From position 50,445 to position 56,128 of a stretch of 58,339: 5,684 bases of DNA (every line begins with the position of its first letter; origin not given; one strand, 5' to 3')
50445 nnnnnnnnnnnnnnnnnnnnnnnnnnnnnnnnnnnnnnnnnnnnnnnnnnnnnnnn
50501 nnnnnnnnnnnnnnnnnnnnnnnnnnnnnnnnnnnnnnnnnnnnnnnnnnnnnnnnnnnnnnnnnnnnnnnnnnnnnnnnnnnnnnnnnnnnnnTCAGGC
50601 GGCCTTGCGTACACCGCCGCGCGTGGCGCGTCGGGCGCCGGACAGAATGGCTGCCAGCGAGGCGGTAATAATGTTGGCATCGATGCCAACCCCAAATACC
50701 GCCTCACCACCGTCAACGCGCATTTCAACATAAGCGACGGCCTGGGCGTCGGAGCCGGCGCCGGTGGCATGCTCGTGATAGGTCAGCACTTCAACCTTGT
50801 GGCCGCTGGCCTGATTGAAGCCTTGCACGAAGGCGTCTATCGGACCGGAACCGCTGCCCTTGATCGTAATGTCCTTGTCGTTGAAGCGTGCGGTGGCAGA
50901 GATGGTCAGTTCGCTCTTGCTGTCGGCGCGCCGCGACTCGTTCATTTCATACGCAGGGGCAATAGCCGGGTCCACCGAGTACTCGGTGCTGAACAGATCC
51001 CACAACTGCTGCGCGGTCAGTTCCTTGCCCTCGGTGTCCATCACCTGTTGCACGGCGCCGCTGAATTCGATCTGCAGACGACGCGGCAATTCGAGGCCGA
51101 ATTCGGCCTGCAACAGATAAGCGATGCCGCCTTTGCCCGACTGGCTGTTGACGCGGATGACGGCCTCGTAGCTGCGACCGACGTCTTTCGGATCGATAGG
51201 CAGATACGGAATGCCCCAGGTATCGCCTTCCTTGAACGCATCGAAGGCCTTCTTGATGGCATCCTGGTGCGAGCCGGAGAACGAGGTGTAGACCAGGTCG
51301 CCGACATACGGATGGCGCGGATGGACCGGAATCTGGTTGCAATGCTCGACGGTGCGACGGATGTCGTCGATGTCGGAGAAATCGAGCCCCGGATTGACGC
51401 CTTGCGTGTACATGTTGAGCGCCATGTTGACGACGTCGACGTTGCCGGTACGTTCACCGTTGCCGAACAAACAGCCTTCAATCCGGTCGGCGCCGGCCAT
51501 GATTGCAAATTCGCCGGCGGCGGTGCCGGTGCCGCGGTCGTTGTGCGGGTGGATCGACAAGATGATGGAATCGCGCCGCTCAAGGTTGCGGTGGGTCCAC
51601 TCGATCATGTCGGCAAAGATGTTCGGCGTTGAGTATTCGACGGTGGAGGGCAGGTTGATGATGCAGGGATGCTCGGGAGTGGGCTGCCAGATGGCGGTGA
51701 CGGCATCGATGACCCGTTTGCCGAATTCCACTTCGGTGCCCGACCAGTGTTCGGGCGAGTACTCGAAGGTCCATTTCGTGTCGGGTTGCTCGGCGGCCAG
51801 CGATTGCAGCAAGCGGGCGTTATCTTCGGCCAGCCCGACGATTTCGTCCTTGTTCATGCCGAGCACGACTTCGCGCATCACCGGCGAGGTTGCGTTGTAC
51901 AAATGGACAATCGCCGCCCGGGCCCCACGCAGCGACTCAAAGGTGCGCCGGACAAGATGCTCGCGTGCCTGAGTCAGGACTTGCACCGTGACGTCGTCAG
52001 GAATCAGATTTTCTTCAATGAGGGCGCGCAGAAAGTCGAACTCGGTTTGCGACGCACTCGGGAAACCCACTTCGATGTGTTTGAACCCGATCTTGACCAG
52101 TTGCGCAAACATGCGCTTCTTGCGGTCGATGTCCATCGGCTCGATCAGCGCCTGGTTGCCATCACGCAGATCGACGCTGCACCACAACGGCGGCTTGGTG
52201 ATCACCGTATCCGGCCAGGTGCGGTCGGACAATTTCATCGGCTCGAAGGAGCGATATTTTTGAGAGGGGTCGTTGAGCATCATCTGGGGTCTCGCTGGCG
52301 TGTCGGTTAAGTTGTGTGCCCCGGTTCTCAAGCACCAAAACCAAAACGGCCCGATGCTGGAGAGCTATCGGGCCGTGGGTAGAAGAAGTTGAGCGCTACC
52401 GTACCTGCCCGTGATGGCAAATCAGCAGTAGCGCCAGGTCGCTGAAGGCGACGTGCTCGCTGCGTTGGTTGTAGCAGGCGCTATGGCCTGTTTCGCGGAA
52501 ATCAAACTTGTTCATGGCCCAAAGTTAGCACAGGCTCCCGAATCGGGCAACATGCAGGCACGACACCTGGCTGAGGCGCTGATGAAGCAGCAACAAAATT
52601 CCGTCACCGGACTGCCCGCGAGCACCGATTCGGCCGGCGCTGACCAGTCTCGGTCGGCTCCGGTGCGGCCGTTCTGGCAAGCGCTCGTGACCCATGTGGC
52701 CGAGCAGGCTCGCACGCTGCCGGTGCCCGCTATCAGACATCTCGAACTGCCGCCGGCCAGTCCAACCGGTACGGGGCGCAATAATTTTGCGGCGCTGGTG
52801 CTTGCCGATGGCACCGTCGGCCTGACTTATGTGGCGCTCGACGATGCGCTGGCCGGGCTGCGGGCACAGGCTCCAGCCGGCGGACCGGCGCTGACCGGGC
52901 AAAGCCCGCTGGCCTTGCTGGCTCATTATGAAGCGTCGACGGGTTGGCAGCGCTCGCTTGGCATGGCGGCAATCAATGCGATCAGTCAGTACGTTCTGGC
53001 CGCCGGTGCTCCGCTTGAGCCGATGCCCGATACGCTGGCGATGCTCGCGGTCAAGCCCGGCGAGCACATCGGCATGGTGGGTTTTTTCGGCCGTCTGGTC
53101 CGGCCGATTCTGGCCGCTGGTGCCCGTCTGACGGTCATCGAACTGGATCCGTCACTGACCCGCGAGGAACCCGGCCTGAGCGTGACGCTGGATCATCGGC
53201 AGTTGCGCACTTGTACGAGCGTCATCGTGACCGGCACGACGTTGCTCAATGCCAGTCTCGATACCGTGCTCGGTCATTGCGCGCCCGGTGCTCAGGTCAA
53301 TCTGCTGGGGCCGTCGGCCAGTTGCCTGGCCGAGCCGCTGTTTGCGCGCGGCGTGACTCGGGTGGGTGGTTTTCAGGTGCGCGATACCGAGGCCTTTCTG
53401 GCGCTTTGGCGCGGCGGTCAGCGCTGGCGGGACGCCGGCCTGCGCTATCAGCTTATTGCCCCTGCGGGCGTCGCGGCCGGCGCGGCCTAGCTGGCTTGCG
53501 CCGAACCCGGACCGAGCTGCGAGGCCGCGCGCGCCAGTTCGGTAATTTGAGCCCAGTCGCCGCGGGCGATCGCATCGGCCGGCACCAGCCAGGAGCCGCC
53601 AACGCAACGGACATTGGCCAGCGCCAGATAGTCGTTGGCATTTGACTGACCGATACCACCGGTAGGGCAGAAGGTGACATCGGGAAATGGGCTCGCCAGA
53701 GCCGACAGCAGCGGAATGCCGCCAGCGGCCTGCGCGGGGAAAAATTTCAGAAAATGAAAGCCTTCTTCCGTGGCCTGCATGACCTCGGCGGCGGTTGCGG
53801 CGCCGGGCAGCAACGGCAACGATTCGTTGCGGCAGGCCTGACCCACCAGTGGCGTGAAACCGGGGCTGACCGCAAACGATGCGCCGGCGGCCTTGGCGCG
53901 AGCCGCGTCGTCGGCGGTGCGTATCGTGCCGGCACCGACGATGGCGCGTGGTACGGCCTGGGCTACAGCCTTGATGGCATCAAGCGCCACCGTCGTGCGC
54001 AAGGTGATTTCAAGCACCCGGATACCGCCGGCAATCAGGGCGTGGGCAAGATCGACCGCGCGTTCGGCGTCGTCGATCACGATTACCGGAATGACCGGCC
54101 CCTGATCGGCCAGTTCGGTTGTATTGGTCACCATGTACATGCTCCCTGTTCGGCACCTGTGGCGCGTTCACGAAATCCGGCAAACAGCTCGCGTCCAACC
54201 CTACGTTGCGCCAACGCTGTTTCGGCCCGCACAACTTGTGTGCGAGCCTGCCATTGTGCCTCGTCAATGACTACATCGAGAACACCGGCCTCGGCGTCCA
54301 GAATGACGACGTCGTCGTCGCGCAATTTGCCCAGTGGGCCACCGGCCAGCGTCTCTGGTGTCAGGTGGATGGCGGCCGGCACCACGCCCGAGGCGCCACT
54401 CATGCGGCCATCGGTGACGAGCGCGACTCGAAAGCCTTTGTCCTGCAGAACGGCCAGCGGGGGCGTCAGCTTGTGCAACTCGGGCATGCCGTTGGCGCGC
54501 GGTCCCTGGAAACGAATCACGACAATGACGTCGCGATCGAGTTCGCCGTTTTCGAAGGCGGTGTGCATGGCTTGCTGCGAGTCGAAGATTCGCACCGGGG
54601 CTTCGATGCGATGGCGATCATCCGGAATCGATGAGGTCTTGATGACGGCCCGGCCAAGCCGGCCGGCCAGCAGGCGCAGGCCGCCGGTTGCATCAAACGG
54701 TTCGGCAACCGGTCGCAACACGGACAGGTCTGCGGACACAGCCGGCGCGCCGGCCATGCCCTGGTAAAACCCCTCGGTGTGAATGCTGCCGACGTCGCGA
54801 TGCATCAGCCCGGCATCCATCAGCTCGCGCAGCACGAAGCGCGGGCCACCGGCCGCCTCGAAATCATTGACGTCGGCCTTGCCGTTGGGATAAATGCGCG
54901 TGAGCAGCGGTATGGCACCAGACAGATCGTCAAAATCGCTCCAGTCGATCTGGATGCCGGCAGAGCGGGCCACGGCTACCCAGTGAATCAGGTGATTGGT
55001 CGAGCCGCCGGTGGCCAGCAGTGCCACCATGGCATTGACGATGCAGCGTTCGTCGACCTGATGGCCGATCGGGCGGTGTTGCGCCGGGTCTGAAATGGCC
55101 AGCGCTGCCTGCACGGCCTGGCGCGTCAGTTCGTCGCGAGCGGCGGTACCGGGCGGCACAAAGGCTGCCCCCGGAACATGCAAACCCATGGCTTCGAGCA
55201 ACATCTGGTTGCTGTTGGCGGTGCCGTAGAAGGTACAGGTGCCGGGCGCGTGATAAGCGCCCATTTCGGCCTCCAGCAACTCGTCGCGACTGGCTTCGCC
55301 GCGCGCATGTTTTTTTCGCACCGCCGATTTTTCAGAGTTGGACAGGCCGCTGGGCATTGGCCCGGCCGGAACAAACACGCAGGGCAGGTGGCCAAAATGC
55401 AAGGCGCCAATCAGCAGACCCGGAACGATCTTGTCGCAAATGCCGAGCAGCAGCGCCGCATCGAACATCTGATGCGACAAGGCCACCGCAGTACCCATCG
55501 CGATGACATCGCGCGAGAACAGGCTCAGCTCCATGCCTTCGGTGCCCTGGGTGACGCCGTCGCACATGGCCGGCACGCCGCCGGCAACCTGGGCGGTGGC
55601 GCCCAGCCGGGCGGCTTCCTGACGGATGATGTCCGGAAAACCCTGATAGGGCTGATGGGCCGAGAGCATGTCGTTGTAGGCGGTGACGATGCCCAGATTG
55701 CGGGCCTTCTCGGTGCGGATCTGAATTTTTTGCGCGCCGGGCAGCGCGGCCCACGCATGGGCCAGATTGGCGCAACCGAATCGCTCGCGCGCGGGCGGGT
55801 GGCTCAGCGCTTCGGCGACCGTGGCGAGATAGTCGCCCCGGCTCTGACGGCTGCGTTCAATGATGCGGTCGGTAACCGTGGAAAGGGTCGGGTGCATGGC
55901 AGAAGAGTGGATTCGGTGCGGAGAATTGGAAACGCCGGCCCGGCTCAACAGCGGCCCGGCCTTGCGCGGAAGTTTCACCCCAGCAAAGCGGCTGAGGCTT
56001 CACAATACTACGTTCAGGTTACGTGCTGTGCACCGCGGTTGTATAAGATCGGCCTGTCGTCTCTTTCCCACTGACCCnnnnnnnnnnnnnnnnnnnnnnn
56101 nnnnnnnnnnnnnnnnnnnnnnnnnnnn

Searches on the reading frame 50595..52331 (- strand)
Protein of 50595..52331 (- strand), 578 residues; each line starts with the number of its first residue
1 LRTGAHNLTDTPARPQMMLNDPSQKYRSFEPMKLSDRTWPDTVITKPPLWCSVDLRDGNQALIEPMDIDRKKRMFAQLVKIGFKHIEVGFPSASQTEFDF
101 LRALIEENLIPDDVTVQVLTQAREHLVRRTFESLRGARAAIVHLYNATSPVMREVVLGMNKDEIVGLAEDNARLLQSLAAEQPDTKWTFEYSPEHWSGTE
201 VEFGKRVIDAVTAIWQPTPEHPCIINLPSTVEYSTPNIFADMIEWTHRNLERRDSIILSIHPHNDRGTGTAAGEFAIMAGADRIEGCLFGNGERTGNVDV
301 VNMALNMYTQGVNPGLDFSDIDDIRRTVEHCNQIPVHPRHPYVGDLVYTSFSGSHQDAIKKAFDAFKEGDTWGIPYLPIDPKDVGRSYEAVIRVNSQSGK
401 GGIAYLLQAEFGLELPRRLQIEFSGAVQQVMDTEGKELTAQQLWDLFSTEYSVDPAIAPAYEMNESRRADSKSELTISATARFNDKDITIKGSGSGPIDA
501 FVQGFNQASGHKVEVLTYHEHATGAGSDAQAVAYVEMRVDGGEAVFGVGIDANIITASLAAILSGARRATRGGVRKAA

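Call 58: search_protein_families(library=pfam, proteins=[window:50595-52331:-], max_evalue=0.00001)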
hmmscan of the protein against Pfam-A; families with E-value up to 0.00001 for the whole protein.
window:50595-52331:- (578 aa): 3 families
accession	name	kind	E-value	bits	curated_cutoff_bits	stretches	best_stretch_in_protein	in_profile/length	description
PF00682.25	HMGL-like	-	6.6e-75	252.3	29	1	50-328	4-260/260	HMGL-like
PF22615.1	IPMS_D2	-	3.2e-34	117.5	27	1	345-408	1-66/66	Alpha-isopropylmalate synthase, post-catalytic domain-like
PF08502.15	LeuA_dimer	-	4.4e-25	88.5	24.9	1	437-568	1-129/131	LeuA allosteric (dimerisation) domain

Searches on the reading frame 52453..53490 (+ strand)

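Call 58: search_protein_families(library=pfam, proteins=[window:52453-53490:+], max_evalue=0.00001)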
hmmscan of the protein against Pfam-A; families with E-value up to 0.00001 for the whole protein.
window:52453-53490:+ (345 aa): 1 family
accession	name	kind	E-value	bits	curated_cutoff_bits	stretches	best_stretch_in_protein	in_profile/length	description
PF04016.18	DUF364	-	2.5e-29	102.2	23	1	194-322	2-131/147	Putative heavy-metal chelation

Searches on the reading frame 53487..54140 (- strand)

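Call 58: search_protein_families(library=pfam, proteins=[window:53487-54140:-], max_evalue=0.00001)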
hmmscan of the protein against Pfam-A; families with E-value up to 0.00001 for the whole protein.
window:53487-54140:- (217 aa): 1 family
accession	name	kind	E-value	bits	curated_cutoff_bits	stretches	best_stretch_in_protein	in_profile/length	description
PF01081.25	Aldolase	-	2.2e-71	239.8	27.8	1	13-202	7-196/196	KDPG and KHG aldolase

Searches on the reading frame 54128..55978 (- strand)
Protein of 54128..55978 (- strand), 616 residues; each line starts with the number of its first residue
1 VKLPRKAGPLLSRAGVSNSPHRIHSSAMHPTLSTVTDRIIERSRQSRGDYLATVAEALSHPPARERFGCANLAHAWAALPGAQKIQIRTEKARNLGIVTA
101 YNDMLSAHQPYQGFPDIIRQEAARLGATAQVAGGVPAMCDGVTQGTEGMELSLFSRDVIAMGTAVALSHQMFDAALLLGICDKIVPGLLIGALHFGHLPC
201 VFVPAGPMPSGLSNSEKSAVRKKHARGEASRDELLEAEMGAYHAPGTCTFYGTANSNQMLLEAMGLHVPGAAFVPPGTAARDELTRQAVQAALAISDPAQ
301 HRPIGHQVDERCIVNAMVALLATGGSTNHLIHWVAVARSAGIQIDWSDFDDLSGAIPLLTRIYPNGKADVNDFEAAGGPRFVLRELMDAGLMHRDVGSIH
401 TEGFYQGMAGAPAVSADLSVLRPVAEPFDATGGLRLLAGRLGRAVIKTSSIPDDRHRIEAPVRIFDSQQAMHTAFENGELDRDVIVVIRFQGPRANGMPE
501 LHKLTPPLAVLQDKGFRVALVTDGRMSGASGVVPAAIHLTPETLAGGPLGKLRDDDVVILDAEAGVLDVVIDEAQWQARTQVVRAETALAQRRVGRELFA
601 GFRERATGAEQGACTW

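Call 58: search_protein_families(library=pfam, proteins=[window:54128-55978:-], max_evalue=0.00001)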
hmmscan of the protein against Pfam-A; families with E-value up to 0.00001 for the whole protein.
window:54128-55978:- (616 aa): 2 families
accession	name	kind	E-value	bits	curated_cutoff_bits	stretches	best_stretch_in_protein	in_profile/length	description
PF00920.27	ILVD_EDD_N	-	2.1e-94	316.7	27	1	95-402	4-311/316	Dihydroxy-acid/6-phosphogluconate dehydratase N-terminal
PF24877.1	ILV_EDD_C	-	2.4e-50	171.1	27.7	1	420-613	2-191/191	Dihydroxy-acid/6-phosphogluconate dehydratase C-terminal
